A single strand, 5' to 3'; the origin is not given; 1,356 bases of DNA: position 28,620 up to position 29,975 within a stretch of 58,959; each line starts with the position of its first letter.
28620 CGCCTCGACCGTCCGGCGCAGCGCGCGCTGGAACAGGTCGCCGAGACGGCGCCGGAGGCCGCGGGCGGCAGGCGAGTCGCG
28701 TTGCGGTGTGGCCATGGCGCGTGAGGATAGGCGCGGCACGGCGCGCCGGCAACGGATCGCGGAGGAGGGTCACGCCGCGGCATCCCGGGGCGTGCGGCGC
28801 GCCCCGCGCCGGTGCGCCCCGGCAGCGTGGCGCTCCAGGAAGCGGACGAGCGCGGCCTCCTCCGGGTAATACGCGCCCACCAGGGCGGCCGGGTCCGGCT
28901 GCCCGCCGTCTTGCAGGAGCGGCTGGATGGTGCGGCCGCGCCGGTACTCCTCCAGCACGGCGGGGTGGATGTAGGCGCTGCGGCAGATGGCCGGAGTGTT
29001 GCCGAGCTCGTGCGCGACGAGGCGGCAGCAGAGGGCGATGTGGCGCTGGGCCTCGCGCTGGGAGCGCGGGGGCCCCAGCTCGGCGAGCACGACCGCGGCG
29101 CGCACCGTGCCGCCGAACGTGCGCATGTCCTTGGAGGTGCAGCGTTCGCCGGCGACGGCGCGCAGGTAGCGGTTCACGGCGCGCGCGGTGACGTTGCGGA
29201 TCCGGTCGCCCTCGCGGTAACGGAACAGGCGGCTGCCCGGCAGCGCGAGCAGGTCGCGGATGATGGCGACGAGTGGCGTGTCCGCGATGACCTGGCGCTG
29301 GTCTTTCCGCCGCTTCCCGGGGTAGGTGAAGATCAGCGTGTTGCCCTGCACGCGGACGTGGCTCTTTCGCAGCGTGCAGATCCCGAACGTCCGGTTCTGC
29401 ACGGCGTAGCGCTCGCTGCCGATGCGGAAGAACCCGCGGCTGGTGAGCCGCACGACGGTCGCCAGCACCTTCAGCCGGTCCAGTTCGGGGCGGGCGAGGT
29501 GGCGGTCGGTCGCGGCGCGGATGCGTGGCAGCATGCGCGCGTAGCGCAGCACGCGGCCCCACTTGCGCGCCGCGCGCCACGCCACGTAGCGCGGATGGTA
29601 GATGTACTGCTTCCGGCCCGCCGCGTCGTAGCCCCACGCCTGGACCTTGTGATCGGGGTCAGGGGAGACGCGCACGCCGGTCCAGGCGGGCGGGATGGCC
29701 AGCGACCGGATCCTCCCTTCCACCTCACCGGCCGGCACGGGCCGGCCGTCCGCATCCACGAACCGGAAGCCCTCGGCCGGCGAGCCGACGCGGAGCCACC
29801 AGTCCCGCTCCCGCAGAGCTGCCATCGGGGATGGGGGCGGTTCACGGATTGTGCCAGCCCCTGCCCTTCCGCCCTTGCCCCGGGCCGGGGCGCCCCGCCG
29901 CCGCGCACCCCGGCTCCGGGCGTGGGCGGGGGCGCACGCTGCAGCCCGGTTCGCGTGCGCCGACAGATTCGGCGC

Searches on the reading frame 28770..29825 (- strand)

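Call 99: search_protein_families(library=pfam, proteins=[window:28770-29825:-], max_evalue=0.00001)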
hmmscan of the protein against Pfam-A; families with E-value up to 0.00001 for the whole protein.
window:28770-29825:- (351 aa): 2 families
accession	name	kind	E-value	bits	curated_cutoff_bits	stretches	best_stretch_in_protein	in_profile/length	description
PF01028.25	Topoisom_I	-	4.4e-24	85.6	23.7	1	86-295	10-211/228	Eukaryotic DNA topoisomerase I, catalytic core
PF21338.2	Top1B_N_bact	-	3e-16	59.3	27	1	19-67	1-49/49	Bacterial DNA topoisomerase IB, N-terminal domain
